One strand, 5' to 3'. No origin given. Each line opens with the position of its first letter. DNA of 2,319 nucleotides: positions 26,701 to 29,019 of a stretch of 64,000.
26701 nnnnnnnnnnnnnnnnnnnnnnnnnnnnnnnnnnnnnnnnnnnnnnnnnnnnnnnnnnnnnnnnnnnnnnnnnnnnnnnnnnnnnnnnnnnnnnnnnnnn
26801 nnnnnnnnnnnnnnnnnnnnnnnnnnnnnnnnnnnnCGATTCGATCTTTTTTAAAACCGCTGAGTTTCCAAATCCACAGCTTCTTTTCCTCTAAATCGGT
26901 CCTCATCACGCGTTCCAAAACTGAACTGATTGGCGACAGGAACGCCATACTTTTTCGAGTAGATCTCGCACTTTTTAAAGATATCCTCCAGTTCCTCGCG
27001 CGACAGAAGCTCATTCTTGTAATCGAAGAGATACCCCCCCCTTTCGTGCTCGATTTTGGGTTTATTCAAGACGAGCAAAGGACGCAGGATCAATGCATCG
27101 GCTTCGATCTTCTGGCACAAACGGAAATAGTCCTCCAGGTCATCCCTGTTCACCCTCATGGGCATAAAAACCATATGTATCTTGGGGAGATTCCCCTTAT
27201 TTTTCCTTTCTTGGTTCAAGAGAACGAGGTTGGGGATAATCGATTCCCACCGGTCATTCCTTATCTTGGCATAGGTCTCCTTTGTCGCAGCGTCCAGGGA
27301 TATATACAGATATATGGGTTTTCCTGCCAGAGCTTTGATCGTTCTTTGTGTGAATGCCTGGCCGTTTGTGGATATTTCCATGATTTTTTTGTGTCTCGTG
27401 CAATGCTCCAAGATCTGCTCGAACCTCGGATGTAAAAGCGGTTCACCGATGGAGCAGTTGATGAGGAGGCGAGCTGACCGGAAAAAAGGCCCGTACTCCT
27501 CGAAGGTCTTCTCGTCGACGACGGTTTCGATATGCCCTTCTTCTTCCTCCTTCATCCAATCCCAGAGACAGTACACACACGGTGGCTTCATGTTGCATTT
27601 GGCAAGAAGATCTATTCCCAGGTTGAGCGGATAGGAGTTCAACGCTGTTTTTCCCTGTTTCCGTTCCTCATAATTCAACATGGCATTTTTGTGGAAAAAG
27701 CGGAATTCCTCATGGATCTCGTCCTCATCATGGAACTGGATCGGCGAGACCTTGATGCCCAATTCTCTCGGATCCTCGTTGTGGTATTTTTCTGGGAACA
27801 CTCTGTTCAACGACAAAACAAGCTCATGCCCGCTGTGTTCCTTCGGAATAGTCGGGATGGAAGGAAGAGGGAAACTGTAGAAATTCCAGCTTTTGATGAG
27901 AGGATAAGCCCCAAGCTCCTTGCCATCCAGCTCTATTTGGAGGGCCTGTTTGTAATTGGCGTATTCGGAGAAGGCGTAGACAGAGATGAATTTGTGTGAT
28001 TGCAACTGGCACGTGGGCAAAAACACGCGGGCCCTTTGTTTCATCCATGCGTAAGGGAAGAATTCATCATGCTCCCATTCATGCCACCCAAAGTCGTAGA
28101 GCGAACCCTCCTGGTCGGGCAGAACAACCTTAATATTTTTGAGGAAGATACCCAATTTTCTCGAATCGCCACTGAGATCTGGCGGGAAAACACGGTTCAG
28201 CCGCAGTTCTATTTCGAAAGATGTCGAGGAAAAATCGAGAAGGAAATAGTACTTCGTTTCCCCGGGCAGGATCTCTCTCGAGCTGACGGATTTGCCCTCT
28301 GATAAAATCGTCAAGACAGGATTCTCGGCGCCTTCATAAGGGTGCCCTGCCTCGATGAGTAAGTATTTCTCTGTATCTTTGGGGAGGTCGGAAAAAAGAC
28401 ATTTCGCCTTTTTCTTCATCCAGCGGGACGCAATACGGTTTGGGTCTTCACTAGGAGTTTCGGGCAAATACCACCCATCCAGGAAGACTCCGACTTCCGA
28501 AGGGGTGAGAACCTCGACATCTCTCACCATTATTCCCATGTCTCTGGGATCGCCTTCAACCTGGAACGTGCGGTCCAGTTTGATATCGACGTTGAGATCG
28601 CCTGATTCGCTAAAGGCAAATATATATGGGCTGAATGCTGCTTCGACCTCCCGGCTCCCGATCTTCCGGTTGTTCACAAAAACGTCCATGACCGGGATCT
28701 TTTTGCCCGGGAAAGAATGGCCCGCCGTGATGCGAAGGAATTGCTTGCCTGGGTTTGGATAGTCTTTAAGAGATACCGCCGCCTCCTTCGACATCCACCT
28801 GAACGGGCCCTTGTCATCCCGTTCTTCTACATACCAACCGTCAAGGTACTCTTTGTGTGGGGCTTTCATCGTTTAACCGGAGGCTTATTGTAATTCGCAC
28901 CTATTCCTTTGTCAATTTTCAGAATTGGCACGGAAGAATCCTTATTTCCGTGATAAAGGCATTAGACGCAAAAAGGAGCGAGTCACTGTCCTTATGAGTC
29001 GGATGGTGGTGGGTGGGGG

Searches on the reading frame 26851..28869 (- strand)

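Call 61: search_protein_families(library=pfam, proteins=[window:26851-28869:-], max_evalue=0.00001)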
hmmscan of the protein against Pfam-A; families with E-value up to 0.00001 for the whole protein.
window:26851-28869:- (672 aa): 1 family
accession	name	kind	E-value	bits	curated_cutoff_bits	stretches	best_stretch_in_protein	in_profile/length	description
PF04055.27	Radical_SAM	-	1e-10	42.4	29.5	1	424-584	6-165/166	Radical SAM superfamily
